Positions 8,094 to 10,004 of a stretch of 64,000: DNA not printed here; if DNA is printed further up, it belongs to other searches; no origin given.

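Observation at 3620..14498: Eleven-kb envelope glycosylation island with four consecutive GT-C-like membrane proteins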

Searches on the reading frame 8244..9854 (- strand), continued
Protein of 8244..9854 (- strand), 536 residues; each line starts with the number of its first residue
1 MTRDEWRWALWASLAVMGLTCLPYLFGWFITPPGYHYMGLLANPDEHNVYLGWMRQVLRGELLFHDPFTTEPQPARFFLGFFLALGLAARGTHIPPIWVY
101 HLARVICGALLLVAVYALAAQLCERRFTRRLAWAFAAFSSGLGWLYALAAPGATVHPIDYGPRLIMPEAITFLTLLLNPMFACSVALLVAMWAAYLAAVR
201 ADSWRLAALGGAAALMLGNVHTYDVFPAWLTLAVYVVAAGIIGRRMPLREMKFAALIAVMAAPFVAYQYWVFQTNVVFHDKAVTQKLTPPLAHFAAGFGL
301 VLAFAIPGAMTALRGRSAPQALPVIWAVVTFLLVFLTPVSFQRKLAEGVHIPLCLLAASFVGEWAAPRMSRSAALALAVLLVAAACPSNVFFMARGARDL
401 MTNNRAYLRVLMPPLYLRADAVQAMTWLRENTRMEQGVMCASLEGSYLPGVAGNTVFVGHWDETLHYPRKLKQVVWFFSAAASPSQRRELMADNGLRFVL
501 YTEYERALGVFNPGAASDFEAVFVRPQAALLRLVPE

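Call 45: find_encoding_contigs(protein=P0082, flank=10000, max_places=1)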
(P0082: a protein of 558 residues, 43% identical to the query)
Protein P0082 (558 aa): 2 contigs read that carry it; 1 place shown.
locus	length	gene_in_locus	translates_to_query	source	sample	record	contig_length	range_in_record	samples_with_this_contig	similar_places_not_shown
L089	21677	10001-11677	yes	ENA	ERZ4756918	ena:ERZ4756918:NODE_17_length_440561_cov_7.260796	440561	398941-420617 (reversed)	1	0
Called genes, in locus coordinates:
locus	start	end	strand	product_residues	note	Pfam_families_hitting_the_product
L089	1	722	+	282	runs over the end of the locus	-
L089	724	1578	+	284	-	-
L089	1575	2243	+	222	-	-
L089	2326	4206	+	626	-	PF00111:Fer2, PF17650:RACo_linker, PF17651:Raco_middle, PF14574:RACo_C_ter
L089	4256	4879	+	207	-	PF02607:B12-binding_2, PF02310:B12-binding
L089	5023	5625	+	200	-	PF10502:Peptidase_S26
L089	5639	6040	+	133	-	-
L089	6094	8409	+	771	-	PF09586:YfhO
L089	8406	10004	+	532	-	PF02366:PMT, PF13231:PMT_2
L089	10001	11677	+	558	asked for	-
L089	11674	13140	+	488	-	-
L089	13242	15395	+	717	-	PF09586:YfhO (weak)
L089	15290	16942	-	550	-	PF13231:PMT_2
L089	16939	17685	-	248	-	PF00535:Glycos_transf_2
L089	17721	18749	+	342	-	PF13439:Glyco_transf_4, PF13579:Glyco_trans_4_4, PF13692:Glyco_trans_1_4 (weak)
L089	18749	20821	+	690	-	PF00535:Glycos_transf_2, PF13641:Glyco_tranf_2_3, PF13632:Glyco_trans_2_3 (weak), PF13439:Glyco_transf_4, PF13579:Glyco_trans_4_4, PF00534:Glycos_transf_1, PF13692:Glyco_trans_1_4, PF13524:Glyco_trans_1_2 (weak), +1 more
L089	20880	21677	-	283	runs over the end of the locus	PF01261:AP_endonuc_2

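Call 46: search_protein_families(library=ncbifam, proteins=[L089:16939-17685:-, L006:16972-17631:-, L005:17309-18241:+, L089:18749-20821:+], max_evalue=0.001)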
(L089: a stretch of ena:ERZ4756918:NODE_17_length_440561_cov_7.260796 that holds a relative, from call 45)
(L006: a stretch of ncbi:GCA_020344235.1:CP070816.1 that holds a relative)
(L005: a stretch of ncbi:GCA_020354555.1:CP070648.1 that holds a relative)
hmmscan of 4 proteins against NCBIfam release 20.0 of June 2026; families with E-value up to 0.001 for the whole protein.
L089:16939-17685:- (248 aa): 15 families
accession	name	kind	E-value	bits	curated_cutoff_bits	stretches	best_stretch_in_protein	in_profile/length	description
TIGR04182.1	glyco_TIGR04182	equivalog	6.5e-18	65.1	325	1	19-225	3-196/293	S-layer glycoprotein N-glycosyltransferase AglJ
NF007986.1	PRK10714.1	equivalog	6.5e-16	58.2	529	1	19-230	9-211/316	undecaprenyl-phosphate 4-deoxy-4-formamido-L-arabinose transferase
NF041391.1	DPhHxTase_Halo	equivalog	3.7e-12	45.7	375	1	24-228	3-191/213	dolichyl-phosphate hexose transferase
TIGR03469.1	HpnB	hypoth_equivalog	2.7e-11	43.1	379.25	1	18-135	46-171/386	hopene-associated glycosyltransferase HpnB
NF058614.1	PPMAGASynPpgS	equivalog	7.2e-10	38.7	370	1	19-221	3-200/226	polyprenyl-phospho-N-acetylgalactosaminyl synthase PpgS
NF047588.1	GlcsyltransPgfSStrep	equivalog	3e-08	33.2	500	1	20-185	5-167/308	glycosyltransferase PgfS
TIGR03965.1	mycofact_glyco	equivalog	3e-07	29.7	280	1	11-217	69-275/467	mycofactocin biosynthesis glycosyltransferase MftF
TIGR03937.1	PgaC_IcaA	equivalog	3.2e-07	29.6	422.3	1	16-109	45-135/407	poly-beta-1,6-N-acetyl-D-glucosamine synthase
NF045692.1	OglycostaseCruG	equivalog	3.6e-07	29.5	600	1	17-129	42-157/386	2'-O-glycosyltransferase CruG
TIGR04283.1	glyco_like_mftF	equivalog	1e-06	28.5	182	1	20-67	3-51/221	TIGR04283 family arsenosugar biosynthesis glycosyltransferase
NF047683.1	TeichurnBiosyTuaG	equivalog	3.3e-06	26.9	400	1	20-123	10-110/252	teichuronic acid biosynthesis protein TuaG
NF041875.1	EPS_EpsD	equivalog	7e-06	25.7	370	1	20-126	3-106/325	exopolysaccharide biosynthesis glycosyltransferase EpsD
NF007482.0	PRK10073.1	equivalog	0.00026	20.1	423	1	19-131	9-117/334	glycosyltransferase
NF053846.1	glyco_with_XrtP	equivalog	0.00046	19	520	1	46-94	71-122/440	XrtP-associated glycosyltransferase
NF050050.1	ProtGlycPglI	equivalog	0.00061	19.2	500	1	20-113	6-97/306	GalNAc(5)-diNAcBac-PP-undecaprenol beta-1,3-glucosyltransferase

L006:16972-17631:- (219 aa): 6 families
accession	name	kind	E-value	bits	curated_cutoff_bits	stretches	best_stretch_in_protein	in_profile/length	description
NF041391.1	DPhHxTase_Halo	equivalog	4.5e-12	45.4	375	1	19-200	27-192/213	dolichyl-phosphate hexose transferase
TIGR04182.1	glyco_TIGR04182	equivalog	6.6e-12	45.4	325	1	14-198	26-199/293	S-layer glycoprotein N-glycosyltransferase AglJ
NF007986.1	PRK10714.1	equivalog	5.8e-10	38.7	529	1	3-201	26-211/316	undecaprenyl-phosphate 4-deoxy-4-formamido-L-arabinose transferase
NF058614.1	PPMAGASynPpgS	equivalog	3e-08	33.3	370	1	17-194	28-202/226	polyprenyl-phospho-N-acetylgalactosaminyl synthase PpgS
TIGR03469.1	HpnB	hypoth_equivalog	7.6e-07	28.5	379.25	1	13-104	72-169/386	hopene-associated glycosyltransferase HpnB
NF047683.1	TeichurnBiosyTuaG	equivalog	0.00038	20.2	400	1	15-94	35-110/252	teichuronic acid biosynthesis protein TuaG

L005:17309-18241:+ (310 aa): 9 families
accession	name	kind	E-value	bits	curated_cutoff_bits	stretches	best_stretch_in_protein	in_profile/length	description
TIGR03965.1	mycofact_glyco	equivalog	2e-25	89.6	280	1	4-220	76-297/467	mycofactocin biosynthesis glycosyltransferase MftF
NF041875.1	EPS_EpsD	equivalog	8.3e-16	58.3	370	2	4-99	1-99/325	exopolysaccharide biosynthesis glycosyltransferase EpsD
TIGR04283.1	glyco_like_mftF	equivalog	4.1e-11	42.9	182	1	4-109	1-102/221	TIGR04283 family arsenosugar biosynthesis glycosyltransferase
TIGR03937.1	PgaC_IcaA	equivalog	5.4e-09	35.5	422.3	1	2-120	45-167/407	poly-beta-1,6-N-acetyl-D-glucosamine synthase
NF007482.0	PRK10073.1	equivalog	2.2e-07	30.2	423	1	3-98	7-104/334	glycosyltransferase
TIGR03469.1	HpnB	hypoth_equivalog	4.6e-06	25.9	379.25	1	4-51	46-94/386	hopene-associated glycosyltransferase HpnB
TIGR04009.1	wcaE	equivalog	0.00029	20.2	369.2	1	33-95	35-98/248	colanic acid biosynthesis glycosyltransferase WcaE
TIGR01556.1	rhamnosyltran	subfamily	0.00031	20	200.55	1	31-213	21-210/281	rhamnosyltransferase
NF007986.1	PRK10714.1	equivalog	0.00031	19.9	529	1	4-115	8-125/316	undecaprenyl-phosphate 4-deoxy-4-formamido-L-arabinose transferase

L089:18749-20821:+ (690 aa): 31 families (the best 25 are shown)
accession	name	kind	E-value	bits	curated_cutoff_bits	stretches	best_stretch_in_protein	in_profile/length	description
TIGR03965.1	mycofact_glyco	equivalog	8.4e-21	74.4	280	1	4-289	74-370/467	mycofactocin biosynthesis glycosyltransferase MftF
NF041875.1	EPS_EpsD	equivalog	1.6e-18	67.2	370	1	9-222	5-227/325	exopolysaccharide biosynthesis glycosyltransferase EpsD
TIGR03937.1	PgaC_IcaA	equivalog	1.7e-12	47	422.3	1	5-221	46-269/407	poly-beta-1,6-N-acetyl-D-glucosamine synthase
TIGR04283.1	glyco_like_mftF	equivalog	1.8e-12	47.3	182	1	9-209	4-196/221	TIGR04283 family arsenosugar biosynthesis glycosyltransferase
NF041876.1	EPS_EpsE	equivalog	4.6e-12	45.9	400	1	486-631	182-333/389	exopolysaccharide biosynthesis GT4 family glycosyltransferase EpsE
TIGR04063.1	stp3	hypoth_equivalog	4.6e-12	45.5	442.05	1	492-631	182-332/397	TIGR04063 family PEP-CTERM/XrtA system glycosyltransferase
TIGR04047.1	MSMEG_0565_glyc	hypoth_equivalog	2.3e-11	43.4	259.85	1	494-626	163-309/373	MSMEG_0565 family glycosyltransferase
TIGR03449.1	mycothiol_MshA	equivalog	4.7e-10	38.9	462.5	1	522-629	229-339/406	D-inositol-3-phosphate glycosyltransferase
TIGR03088.1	stp2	hypoth_equivalog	2.9e-09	36.4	409.05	1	393-631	71-310/374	TIGR03088 family PEP-CTERM/XrtA system glycosyltransferase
TIGR03999.1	thiol_BshA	equivalog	5.8e-09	35.3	273.7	1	494-630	171-309/375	N-acetyl-alpha-D-glucosaminyl L-malate synthase BshA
NF007482.0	PRK10073.1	equivalog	2.7e-08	33.2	423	1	5-91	7-93/334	glycosyltransferase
TIGR04157.1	glyco_rSAM_CFB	subfamily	1.5e-07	30.8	400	1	522-631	236-338/406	TIGR04157 family glycosyltransferase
NF038255.1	exopoly_VpsD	equivalog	3.7e-07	29.3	300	1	494-628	181-317/381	VpsD family glycosyltransferase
NF038229.1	Glyco4_Geo_Pelo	equivalog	1.7e-06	27.3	400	1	490-629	133-273/338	GPMC system family 4 glycosyltransferase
NF038302.1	EPS_HpsE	equivalog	1.7e-06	27.2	300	1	8-104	6-107/307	hormogonium polysaccharide biosynthesis glycosyltransferase HpsE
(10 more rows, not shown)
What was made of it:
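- On Polyprenyl-phosphate sugar synthase GT2 (GtrB/CsbB/ArnC/DPMS/Ppm1) for 4714-5688: By contrast, the relatives' short GT2 scores 58-65 bits to ArnC and AglJ (call 46).
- Closest known: Mycobacterial PIM/LM/LAM and arabinogalactan assembly: PimA/PimB'. Same: The relatives' short soluble GT2 hits PpgS (call 46).
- An ArnC-like GT2 is inserted in the same block in relatives (call 46).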

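Call 53: search_protein_representatives(alignment_id=A1)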
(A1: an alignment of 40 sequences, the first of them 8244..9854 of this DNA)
Query: 40 sequences, 548 profile positions. Proteins with E-value up to 0.001 (for the whole library): 8291; up to 1e-10: 6470; up to 1e-30: 3749. The best 150 are listed.
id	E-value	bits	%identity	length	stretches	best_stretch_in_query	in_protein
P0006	2.0e-224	762.6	-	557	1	7-539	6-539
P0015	6.2e-220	747.8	-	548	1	1-545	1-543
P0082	2.1e-215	732.8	-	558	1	7-546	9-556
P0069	1.7e-203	693.5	-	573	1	8-546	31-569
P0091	5.0e-203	692.0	-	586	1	1-547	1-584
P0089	2.5e-201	686.4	-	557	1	13-545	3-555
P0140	8.4e-194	661.5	-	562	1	14-547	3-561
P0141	1.4e-189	647.6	-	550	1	9-546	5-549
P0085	4.1e-186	636.2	-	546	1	11-544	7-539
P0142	4.0e-182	623.0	-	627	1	8-545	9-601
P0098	4.0e-182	623.0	-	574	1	1-546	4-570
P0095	1.2e-180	618.1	-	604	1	7-546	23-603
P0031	1.5e-180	617.8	-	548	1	8-545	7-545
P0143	2.1e-180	617.3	-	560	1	12-546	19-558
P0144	7.8e-180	615.4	-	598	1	23-546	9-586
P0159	2.2e-159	547.9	-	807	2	119-545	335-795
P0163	1.1e-156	539.1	-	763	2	122-546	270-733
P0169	1.4e-152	525.5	-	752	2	126-546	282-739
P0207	1.5e-137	475.8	-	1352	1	12-546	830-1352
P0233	1.0e-131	456.6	-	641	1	1-518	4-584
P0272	4.8e-125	434.6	-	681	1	9-545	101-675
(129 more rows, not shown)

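Call 54: search_protein_families(library=pfam, proteins=[P0098, P0207, P0159, P0163, P0169, P0272, P0142, P0233], max_evalue=0.01)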
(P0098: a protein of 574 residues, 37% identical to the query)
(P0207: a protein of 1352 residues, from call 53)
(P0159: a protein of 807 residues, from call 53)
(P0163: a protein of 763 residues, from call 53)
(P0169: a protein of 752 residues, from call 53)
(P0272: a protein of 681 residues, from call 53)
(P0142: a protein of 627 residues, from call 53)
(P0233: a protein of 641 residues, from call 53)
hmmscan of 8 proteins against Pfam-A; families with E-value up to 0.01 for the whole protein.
P0098 (574 aa): 1 family
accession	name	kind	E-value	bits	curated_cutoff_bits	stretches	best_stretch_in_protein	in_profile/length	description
PF20176.3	DUF6541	-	0.00017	20.4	29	1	182-479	232-567/646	Family of unknown function (DUF6541)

P0207 (1352 aa): 1 family
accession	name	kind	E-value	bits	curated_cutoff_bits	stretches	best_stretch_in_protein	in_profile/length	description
PF09586.16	YfhO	-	2.4e-06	26.7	28.5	1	703-778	759-835/835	Bacterial membrane protein YfhO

P0159 (807 aa): 0 families

P0163 (763 aa): 0 families

P0169 (752 aa): 0 families

P0272 (681 aa): 1 family
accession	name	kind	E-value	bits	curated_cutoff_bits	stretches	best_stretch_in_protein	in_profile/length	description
PF00226.36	DnaJ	-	2.4e-25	88.9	27.8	1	4-66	1-63/63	DnaJ domain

P0142 (627 aa): 0 families

P0233 (641 aa): 0 families

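Call 58: fold_search(model_id=the predicted structure, library=pdb)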
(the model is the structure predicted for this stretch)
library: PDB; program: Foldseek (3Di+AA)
matches with E <= 10: 258; with E <= 0.001: 27
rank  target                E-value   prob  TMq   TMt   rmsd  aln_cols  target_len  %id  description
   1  6s7o_A                1.3e-09  1.00  0.54  0.46   8.0       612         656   10  Cryo-EM structure of human oligosaccharyltransferase complex OST-A (released 2019-12-18)
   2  7zlg_A                2.3e-09  1.00  0.55  0.46   9.0       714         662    9  Cryo-EM structure of C-mannosyltransferase CeDPY19, in complex with acceptor peptide and bound to CMT2-Fab and anti-Fa (released 2023-01-11)
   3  8pn9_A                2.3e-09  1.00  0.53  0.45   9.2       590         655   12  Structure of human oligosaccharyltransferase OST-A complex bound to NGI-1 (released 2024-05-08)
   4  7zli_A                3.2e-09  1.00  0.48  0.41  10.0       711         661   10  Cryo-EM structure of C-mannosyltransferase CeDPY19, in complex with Dol25-P-Man and bound to CMT2-Fab and anti-Fab nan (released 2023-01-11)
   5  8age_A                3.3e-09  1.00  0.55  0.48  10.7       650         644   13  Structure of yeast oligosaccharylransferase complex with acceptor peptide bound (released 2022-12-07)
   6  6s7t_A                3.6e-09  1.00  0.53  0.42   8.7       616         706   13  Cryo-EM structure of human oligosaccharyltransferase complex OST-B (released 2019-12-18)
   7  6ezn_F                3.8e-09  1.00  0.57  0.49  11.6       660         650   13  Cryo-EM structure of the yeast oligosaccharyltransferase (OST) complex (released 2018-01-17)
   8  8agb_A                5.6e-09  1.00  0.57  0.49  10.6       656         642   12  Structure of yeast oligosaccharylransferase complex with lipid-linked oligosaccharide bound (released 2022-12-07)
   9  9n9j_I                7.9e-09  1.00  0.53  0.43  10.3       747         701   10  Structure of a GRP94 folding intermediate engaged with a CCDC134- and FKBP11-bound secretory translocon (released 2025-11-19)
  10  7oci_F                8.3e-09  1.00  0.55  0.48  11.5       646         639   12  Cryo-EM structure of yeast Ost6p containing oligosaccharyltransferase complex (released 2022-02-16)
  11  8b6l_I                8.3e-09  1.00  0.50  0.41   9.6       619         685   12  Subtomogram average of the human Sec61-TRAP-OSTA-translocon (released 2022-12-07)
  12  7e9s_A                1.2e-08  1.00  0.50  0.34   9.1       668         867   13  Archaeal oligosaccharyltransferase AglB from Archaeoglobus fulgidus in complex with an inhibitory peptide and a dolich (released 2021-09-08)
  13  6c26_A                1.3e-08  1.00  0.55  0.47  12.1       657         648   12  The Cryo-EM structure of a eukaryotic oligosaccharyl transferase complex (released 2018-01-31)
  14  7zlh_A                1.3e-08  1.00  0.51  0.44   9.3       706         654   10  Cryo-EM structure of C-mannosyltransferase CeDPY19, in apo state, bound to CMT2-Fab and anti-Fab nanobody (released 2023-01-11)
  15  8if8_C                1.3e-08  1.00  0.58  0.53   6.7       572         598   15  Arabinosyltransferase AftA (released 2023-05-31)
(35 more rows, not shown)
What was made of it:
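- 8244..9974 (-): M5: STT3/AglB/PglB-like GT-C with a C-terminal periplasmic alpha/beta domain, 536-576 aa depending on start. PGAP calls it 'hypothetical' and no Pfam family matches it. Foldseek's top hits are STT3A/B, DPY19, AglB, AftA and PglB (call 58).
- On GT-C fold glycosyltransferase superfamily (M5, 8244-9854): Foldseek E 1e-9 to 1e-5 (call 58).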

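Call 67: find_encoding_contigs(protein=P0207, flank=8000, max_places=2)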
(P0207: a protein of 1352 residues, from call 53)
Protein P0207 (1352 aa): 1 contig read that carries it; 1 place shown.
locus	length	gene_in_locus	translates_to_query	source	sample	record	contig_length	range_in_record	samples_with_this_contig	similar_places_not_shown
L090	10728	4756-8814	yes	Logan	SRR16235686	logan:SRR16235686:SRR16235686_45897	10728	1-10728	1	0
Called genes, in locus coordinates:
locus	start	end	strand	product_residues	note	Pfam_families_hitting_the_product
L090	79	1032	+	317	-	-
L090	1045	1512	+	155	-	PF00027:cNMP_binding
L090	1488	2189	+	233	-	-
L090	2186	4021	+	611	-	PF00664:ABC_membrane, PF02463:SMC_N, PF00004:AAA (faint), PF00005:ABC_tran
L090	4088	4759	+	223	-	PF12895:ANAPC3 (faint), PF24575:TPR_Slam (faint), PF25058:ARM_TT21 (faint), PF25063:ARM_TT21_C (faint), PF13432:TPR_16 (faint), PF14559:TPR_19 (weak), PF23914:TPR_CcmH_CycH (faint), PF14559:TPR_19 (weak), +10 more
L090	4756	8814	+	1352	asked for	PF09586:YfhO (weak)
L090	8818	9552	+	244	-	PF00535:Glycos_transf_2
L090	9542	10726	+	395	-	?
